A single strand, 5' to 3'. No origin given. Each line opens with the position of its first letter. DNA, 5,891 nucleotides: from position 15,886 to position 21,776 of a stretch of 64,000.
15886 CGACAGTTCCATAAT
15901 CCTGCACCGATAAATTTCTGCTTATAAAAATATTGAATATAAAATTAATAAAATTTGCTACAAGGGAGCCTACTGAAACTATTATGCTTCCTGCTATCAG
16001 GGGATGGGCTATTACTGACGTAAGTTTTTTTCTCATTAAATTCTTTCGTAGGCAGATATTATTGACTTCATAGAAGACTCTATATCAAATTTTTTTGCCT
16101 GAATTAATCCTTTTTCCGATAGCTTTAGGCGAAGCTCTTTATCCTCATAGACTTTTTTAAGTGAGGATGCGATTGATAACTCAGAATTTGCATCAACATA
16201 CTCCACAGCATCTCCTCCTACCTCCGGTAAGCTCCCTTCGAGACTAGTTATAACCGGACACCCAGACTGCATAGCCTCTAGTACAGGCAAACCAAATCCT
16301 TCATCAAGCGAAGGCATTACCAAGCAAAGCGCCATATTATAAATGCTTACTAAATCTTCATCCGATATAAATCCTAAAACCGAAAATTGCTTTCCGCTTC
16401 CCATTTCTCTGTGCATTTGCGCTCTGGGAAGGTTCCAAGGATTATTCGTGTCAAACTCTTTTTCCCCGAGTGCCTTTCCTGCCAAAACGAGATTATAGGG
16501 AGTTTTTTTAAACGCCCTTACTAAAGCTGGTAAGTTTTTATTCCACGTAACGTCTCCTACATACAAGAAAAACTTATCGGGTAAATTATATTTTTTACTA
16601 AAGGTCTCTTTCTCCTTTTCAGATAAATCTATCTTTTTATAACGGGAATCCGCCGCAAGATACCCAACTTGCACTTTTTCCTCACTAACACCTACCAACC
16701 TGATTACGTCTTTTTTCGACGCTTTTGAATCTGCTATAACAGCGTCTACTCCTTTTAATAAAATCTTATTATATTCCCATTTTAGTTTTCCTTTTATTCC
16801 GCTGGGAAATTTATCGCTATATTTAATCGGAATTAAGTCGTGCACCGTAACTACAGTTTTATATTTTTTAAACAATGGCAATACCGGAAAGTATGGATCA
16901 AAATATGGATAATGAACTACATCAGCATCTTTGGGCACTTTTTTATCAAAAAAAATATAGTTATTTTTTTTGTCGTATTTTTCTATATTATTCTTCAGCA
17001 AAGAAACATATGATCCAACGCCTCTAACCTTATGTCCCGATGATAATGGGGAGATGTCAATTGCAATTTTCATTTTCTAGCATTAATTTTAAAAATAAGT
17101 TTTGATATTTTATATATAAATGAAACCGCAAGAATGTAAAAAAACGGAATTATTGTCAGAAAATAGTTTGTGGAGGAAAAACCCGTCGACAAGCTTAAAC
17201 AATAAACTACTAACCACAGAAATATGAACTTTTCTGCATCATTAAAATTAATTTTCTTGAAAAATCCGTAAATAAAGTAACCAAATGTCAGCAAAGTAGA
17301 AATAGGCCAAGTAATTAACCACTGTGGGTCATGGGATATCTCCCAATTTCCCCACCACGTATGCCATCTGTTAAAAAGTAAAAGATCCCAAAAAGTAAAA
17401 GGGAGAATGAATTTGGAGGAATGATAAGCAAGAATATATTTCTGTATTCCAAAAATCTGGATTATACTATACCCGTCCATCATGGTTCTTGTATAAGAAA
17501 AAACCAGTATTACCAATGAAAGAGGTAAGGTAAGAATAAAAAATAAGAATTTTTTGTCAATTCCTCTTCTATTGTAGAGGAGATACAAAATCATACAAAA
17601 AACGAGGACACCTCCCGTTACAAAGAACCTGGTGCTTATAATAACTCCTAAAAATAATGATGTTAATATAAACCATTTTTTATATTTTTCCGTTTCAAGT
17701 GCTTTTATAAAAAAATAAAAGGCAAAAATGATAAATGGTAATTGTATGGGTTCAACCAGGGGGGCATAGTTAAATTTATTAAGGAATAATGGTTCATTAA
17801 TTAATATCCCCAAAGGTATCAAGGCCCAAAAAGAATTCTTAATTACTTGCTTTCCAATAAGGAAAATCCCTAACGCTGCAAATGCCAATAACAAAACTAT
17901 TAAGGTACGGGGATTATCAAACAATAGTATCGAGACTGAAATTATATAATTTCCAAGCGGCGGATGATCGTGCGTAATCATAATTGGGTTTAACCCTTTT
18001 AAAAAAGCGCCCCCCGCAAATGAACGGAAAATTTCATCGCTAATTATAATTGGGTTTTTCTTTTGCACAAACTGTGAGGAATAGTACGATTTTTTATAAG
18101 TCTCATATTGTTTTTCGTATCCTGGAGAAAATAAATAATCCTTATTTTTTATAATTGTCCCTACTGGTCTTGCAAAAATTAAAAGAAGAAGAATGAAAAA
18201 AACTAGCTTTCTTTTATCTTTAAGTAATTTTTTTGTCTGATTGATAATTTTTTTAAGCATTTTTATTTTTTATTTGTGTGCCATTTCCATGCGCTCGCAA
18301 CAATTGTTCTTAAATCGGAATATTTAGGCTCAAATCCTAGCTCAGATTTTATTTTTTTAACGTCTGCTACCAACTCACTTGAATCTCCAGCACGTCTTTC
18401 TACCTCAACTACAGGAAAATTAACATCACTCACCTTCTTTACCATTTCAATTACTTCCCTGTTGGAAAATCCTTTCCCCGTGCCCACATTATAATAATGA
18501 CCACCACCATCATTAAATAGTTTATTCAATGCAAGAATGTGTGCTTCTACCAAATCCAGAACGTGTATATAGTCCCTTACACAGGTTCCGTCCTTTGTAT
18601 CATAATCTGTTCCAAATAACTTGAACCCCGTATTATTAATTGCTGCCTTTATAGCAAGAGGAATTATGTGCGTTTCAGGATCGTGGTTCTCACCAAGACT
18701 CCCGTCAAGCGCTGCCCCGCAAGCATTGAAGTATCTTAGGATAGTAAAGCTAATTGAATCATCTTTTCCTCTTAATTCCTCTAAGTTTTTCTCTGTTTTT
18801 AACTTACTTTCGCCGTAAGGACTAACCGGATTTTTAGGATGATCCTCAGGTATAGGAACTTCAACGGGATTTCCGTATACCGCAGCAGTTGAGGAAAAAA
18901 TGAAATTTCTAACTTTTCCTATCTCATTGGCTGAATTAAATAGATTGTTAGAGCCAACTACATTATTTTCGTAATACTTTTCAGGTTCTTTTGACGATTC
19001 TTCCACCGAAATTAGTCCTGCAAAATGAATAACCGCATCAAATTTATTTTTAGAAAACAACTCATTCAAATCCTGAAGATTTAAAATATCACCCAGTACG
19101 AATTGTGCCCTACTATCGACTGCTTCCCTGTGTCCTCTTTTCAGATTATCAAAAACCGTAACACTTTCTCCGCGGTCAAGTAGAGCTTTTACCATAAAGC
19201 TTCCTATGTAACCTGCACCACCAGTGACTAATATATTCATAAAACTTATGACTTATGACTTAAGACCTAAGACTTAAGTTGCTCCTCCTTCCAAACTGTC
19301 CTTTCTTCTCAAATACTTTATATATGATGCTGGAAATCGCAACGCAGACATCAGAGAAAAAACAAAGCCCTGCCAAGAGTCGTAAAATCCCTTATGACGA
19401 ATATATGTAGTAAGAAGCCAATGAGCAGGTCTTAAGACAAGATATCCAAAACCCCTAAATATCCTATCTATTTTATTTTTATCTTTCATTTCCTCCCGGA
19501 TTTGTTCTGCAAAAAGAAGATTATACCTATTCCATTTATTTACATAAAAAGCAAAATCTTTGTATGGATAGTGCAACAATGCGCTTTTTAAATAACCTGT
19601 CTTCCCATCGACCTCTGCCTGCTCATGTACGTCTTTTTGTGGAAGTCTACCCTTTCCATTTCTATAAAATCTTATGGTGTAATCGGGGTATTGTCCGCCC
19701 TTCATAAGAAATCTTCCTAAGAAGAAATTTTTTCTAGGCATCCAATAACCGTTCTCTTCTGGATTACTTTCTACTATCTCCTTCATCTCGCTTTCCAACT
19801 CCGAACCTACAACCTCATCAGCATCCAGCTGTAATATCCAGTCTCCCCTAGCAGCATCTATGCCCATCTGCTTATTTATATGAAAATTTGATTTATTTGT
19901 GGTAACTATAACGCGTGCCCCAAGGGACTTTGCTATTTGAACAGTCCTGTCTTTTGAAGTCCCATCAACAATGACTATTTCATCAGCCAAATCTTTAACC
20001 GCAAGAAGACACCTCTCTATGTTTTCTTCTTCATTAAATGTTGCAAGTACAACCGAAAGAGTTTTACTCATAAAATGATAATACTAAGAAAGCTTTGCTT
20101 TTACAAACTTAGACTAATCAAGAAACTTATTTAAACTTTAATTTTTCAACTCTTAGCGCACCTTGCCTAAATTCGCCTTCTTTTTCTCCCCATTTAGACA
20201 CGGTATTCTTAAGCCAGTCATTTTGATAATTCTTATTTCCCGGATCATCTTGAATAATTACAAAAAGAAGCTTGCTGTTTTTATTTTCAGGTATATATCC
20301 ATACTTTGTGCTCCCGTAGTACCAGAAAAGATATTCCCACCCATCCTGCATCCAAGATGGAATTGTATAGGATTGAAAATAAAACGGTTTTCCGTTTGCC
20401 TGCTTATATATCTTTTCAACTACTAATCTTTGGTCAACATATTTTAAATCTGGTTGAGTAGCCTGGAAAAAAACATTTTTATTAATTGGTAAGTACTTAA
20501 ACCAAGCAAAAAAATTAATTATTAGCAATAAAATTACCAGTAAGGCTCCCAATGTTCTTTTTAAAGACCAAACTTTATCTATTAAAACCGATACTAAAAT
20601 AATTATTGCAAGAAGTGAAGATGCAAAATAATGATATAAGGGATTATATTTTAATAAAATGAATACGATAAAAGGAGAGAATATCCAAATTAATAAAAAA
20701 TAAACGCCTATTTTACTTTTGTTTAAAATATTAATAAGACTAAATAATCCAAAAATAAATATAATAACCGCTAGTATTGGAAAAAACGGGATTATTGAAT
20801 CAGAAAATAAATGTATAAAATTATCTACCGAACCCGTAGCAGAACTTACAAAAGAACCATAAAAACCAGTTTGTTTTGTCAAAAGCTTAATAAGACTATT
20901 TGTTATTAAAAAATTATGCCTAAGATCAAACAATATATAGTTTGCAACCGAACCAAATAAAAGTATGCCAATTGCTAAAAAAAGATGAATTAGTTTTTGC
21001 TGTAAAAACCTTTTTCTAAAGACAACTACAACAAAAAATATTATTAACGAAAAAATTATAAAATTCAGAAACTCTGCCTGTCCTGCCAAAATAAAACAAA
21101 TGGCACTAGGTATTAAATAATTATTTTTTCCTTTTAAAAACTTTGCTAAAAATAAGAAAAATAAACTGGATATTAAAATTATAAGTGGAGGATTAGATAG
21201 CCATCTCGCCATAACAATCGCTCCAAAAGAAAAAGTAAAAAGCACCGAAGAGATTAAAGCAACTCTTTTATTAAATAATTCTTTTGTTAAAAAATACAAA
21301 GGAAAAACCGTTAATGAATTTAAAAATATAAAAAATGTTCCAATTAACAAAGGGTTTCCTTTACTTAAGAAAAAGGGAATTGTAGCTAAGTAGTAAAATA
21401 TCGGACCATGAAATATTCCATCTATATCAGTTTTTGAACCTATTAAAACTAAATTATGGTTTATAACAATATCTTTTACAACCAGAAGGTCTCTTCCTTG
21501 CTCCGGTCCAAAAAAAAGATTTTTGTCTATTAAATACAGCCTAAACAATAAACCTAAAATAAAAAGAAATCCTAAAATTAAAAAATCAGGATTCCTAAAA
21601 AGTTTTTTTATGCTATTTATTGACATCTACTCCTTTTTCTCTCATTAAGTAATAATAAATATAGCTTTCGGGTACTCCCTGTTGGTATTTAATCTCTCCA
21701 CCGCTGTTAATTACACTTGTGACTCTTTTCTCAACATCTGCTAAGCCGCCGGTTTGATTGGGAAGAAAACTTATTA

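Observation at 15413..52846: A ~37-kb single-strand glycosylation super-locus with 15 polytopic (mostly GT-C-like) membrane proteins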

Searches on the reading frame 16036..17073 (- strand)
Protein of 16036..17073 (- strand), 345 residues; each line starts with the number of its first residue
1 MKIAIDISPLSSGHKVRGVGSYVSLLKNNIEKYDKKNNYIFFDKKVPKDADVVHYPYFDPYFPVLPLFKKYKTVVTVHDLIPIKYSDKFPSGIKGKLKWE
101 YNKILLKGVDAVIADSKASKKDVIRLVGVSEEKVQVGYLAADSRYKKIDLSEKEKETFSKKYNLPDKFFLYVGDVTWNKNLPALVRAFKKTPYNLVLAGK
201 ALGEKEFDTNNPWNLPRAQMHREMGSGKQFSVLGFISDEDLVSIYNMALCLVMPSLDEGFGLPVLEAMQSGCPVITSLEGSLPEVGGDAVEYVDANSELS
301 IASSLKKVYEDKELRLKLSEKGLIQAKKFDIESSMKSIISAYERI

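Call 3: search_protein_families(library=pfam, proteins=[window:16036-17073:-], max_evalue=0.01)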
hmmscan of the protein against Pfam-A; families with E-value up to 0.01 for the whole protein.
window:16036-17073:- (345 aa): 5 families
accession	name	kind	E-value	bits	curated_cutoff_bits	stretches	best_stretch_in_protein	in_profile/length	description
PF00534.26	Glycos_transf_1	-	3.8e-29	101.9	26.4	1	154-322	3-169/172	Glycosyl transferases group 1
PF13692.12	Glyco_trans_1_4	-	6.8e-17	62.5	27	1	168-311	3-142/142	Glycosyl transferases group 1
PF13439.12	Glyco_transf_4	-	1.2e-11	45.3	28.5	1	49-138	72-163/170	Glycosyltransferase Family 4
PF20706.3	GT4-conflict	-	5e-06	26.2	26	1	239-277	273-311/385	Family 4 Glycosyltransferase in conflict systems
PF13579.12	Glyco_trans_4_4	-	4.3e-05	24.4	29.7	1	49-136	71-154/158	Glycosyl transferase 4-like domain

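Call 51: search_protein_families(library=ncbifam, proteins=[window:16036-17073:-], max_evalue=0.001)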
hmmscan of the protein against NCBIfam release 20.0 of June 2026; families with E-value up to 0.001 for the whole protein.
window:16036-17073:- (345 aa): 22 families
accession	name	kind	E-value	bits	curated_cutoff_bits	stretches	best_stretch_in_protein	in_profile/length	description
TIGR04047.1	MSMEG_0565_glyc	hypoth_equivalog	9.7e-20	71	259.85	1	110-343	140-372/373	MSMEG_0565 family glycosyltransferase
TIGR02149.1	glgA_Coryne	subfamily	2.5e-19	69.7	302.4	1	70-342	106-387/391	glycogen synthase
TIGR03449.1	mycothiol_MshA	equivalog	6.2e-16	58.3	462.5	1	103-344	159-402/406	D-inositol-3-phosphate glycosyltransferase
NF050063.1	ProtGlycPglJ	equivalog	6.5e-15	55.2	500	1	101-338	137-359/363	N-acetylgalactosamine-N,N'-diacetylbacillosaminyl-diphospho-undecaprenol 4-alpha-N-acetylgalactosaminyltransferase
TIGR03999.1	thiol_BshA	equivalog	7.5e-13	48.1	273.7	1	109-344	145-372/375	N-acetyl-alpha-D-glucosaminyl L-malate synthase BshA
TIGR04157.1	glyco_rSAM_CFB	subfamily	8.5e-13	48.1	400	1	98-290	159-343/406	TIGR04157 family glycosyltransferase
NF053787.1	GlcN_PG_synth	equivalog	4.8e-12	45.4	480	1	93-344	129-358/361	N-acetylglucosaminyl phosphatidylglycerol synthase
NF041010.1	glycosy_Agl16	equivalog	1.9e-10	40.1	575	1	94-343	119-349/352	glycosylation protein Agl16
NF038295.1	EPS_HpsP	equivalog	9.7e-10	38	550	1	153-345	192-387/388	hormogonium polysaccharide biosynthesis glycosyltransferase HpsP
NF041876.1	EPS_EpsE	equivalog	2.4e-09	36.9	400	1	221-329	269-380/389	exopolysaccharide biosynthesis GT4 family glycosyltransferase EpsE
TIGR03088.1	stp2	hypoth_equivalog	2.9e-09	36.4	409.05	1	169-344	197-368/374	TIGR03088 family PEP-CTERM/XrtA system glycosyltransferase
NF047684.1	TeichurnBiosyTuaC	equivalog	5.2e-09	35.5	550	1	109-344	165-388/391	teichuronic acid biosynthesis protein TuaC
NF046085.1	XrtY_assoc_Gly1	equivalog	6.8e-09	35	400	1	92-344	145-383/387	XrtY-associated glycosyltransferase XYAG1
NF012028.0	PRK15484.1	subfamily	3.1e-07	29.8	618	1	155-315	180-348/380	lipopolysaccharide N-acetylglucosaminyltransferase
TIGR04348.1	TIGR04348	equivalog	1.6e-06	27.4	300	1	220-338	185-304/310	selenoneine biosynthesis selenosugar synthase SenB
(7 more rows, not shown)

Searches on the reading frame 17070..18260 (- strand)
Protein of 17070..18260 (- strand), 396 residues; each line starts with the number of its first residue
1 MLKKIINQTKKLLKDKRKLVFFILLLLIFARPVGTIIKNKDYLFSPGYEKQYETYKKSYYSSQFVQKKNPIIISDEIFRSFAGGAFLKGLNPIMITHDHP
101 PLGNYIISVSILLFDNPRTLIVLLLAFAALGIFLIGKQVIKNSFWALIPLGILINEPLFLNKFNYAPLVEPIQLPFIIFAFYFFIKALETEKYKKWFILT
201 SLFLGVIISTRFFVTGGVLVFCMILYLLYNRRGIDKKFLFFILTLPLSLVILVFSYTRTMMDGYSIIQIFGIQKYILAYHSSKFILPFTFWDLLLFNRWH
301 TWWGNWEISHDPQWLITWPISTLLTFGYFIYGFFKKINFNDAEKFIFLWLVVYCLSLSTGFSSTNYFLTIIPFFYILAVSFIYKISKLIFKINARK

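Call 3: search_protein_families(library=pfam, proteins=[window:17070-18260:-], max_evalue=0.01)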
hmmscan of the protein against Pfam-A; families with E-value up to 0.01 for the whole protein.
window:17070-18260:- (396 aa): 1 family
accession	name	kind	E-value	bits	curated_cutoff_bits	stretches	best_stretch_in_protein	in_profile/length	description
PF13231.12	PMT_2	-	3.3e-10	40.8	26.1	1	98-251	1-155/160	Dolichyl-phosphate-mannose-protein mannosyltransferase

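Call 26: search_protein_families(library=ncbifam, proteins=[window:17070-18260:-], max_evalue=0.01)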
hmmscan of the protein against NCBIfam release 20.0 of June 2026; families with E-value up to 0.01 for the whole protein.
window:17070-18260:- (396 aa): 0 families

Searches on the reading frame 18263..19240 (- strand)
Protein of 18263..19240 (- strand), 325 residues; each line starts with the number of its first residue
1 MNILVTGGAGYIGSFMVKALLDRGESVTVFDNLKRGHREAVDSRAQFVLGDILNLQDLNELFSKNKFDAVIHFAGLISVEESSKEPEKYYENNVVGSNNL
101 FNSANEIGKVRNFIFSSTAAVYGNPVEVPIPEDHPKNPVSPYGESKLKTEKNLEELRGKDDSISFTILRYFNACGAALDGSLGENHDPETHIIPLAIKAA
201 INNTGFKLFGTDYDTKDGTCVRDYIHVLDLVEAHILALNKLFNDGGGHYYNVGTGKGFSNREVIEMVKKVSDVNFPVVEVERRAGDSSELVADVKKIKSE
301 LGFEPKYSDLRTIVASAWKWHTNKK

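Call 3: search_protein_families(library=pfam, proteins=[window:18263-19240:-], max_evalue=0.01)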
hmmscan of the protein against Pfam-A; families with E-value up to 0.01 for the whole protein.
window:18263-19240:- (325 aa): 11 families
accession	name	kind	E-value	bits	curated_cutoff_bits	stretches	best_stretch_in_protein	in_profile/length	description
PF01370.27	Epimerase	-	1.7e-57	195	20.9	1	3-253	1-240/240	NAD dependent epimerase/dehydratase family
PF16363.11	GDP_Man_Dehyd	-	1.7e-51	176.1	27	1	4-308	1-324/332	GDP-mannose 4,6 dehydratase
PF01073.25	3Beta_HSD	-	3.4e-18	66.1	22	1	4-152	1-156/280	3-beta hydroxysteroid dehydrogenase/isomerase family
PF04321.23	RmlD_sub_bind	-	5.9e-17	62.1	27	1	1-155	1-138/287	RmlD substrate binding domain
PF02719.21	Polysacc_synt_2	-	3.2e-14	53.3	20.2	1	3-176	1-174/293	Polysaccharide biosynthesis protein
PF07993.18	NAD_binding_4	-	3.4e-11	43.2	20.1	1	40-180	58-214/258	Male sterility protein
PF13460.12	NAD_binding_10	-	1.8e-07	31.7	27.2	1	7-169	1-142/184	NAD(P)H-binding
PF05368.20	NmrA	-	8.1e-06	26.1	27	1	2-119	4-108/298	NmrA-like family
PF08659.16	KR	-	0.00033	21.1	22.6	1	3-126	3-145/180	KR domain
PF00106.31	adh_short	-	0.00081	19.4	26.6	1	3-96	3-111/195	short chain dehydrogenase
PF03435.24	Sacchrp_dh_NADP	-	0.0075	17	25.1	0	8-77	5-79/129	Saccharopine dehydrogenase NADP binding domain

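Call 51: search_protein_families(library=ncbifam, proteins=[window:18263-19240:-], max_evalue=0.001)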
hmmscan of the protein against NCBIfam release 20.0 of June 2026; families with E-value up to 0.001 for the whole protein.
window:18263-19240:- (325 aa): 31 families (the best 25 are shown)
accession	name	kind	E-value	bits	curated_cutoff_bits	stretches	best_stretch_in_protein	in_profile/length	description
TIGR01179.1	galE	equivalog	2.3e-122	408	262.3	1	2-324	1-328/332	UDP-glucose 4-epimerase GalE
NF007956.0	PRK10675.1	subfamily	4.6e-72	243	394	1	1-323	1-331/338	UDP-glucose 4-epimerase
TIGR01181.1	dTDP_gluc_dehyt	equivalog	1.2e-39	136.3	365.1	1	2-323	1-313/321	dTDP-glucose 4,6-dehydratase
TIGR02197.1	heptose_epim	equivalog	9.1e-35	120.3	274.6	1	3-272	1-261/316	ADP-glyceromanno-heptose 6-epimerase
TIGR04180.1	EDH_00030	hypoth_equivalog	9.5e-32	110.2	475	1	3-308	1-297/297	NAD-dependent 4,6-dehydratase LegB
NF043036.1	ErythonDh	equivalog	2.5e-19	69.7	325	1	1-150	1-157/321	D-erythronate dehydrogenase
NF007490.0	PRK10084.1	subfamily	6.7e-19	68.1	649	1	1-308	1-322/361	dTDP-glucose 4,6-dehydratase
NF011728.1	PRK15181.1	equivalog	8.4e-19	67.8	760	1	3-324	18-340/348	Vi polysaccharide biosynthesis UDP-N-acetylglucosaminuronic acid C-4 epimerase TviC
TIGR02622.1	CDP_4_6_dhtase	equivalog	1.3e-18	67.2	278.45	1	2-323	6-332/352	CDP-glucose 4,6-dehydratase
TIGR03466.1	HpnA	hypoth_equivalog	4.5e-17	61.9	367.65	1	2-160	2-159/327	hopanoid-associated sugar epimerase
NF008360.0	PRK11150.1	equivalog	6.1e-17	61.8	452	1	3-269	2-252/310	ADP-glyceromanno-heptose 6-epimerase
NF007582.0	PRK10217.1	equivalog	4.8e-16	58.8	698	1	2-270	3-269/355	dTDP-glucose 4,6-dehydratase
NF042422.1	oxyalk_red_OleD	equivalog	6e-15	55.4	580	1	1-265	1-244/329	2-alkyl-3-oxoalkanoate reductase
TIGR01214.1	rmlD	equivalog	4.8e-14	52.1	224.05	1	3-157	2-139/285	dTDP-4-dehydrorhamnose reductase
NF052578.1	StrlDmthSdmBMthl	equivalog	3.6e-12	46.7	600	1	1-142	1-134/328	sterol demethylase protein SdmB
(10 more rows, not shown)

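Call 74: find_encoding_contigs(protein=window:18263-19240:-, flank=10000, max_places=4)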
Protein window:18263-19240:- (325 aa): no gene with exactly this product is on record in the collection.

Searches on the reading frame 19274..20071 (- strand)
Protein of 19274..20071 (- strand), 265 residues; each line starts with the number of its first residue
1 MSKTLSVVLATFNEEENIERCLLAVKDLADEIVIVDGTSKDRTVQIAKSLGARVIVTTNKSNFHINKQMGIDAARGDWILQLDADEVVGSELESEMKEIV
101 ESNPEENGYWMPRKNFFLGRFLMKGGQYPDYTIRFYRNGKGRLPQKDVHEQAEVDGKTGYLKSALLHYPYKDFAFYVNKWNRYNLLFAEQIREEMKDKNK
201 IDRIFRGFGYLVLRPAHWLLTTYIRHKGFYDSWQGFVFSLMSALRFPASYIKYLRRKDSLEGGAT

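Call 3: search_protein_families(library=pfam, proteins=[window:19274-20071:-], max_evalue=0.01)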
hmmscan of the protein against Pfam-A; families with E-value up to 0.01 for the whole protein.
window:19274-20071:- (265 aa): 2 families
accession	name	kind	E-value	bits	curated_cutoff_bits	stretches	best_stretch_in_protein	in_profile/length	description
PF00535.33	Glycos_transf_2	-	2.1e-22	80.3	23.3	1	6-104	1-107/168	Glycosyl transferase family 2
PF13704.12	Glyco_tranf_2_4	-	8.6e-07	29.8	27.5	1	13-88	2-84/98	Glycosyl transferase family 2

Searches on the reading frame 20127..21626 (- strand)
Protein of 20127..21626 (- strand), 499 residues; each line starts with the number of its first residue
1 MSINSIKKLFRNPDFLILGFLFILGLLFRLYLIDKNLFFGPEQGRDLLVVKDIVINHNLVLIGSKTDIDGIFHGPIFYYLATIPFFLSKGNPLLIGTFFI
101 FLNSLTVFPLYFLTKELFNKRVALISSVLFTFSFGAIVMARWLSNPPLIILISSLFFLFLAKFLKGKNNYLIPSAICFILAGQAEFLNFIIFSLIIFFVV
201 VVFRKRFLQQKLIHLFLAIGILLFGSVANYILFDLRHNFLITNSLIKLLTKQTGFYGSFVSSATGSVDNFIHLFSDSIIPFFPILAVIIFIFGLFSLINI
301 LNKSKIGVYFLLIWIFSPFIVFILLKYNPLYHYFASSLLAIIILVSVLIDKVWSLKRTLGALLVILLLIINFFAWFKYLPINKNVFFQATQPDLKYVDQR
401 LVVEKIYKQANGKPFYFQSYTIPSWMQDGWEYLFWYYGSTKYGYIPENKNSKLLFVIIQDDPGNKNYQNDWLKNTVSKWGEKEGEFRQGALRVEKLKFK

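Call 3: search_protein_families(library=pfam, proteins=[window:20127-21626:-], max_evalue=0.01)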
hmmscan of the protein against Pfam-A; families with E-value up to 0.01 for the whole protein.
window:20127-21626:- (499 aa): 1 family
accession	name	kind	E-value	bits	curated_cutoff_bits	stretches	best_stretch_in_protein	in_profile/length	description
PF13231.12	PMT_2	-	9e-07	29.7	26.1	1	73-226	2-156/160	Dolichyl-phosphate-mannose-protein mannosyltransferase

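Call 53: search_solved_structures(query=window:20127-21626:-, max_evalue=1)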
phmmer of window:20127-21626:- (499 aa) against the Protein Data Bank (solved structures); distinct sequences matched with E-value up to 1: 0.
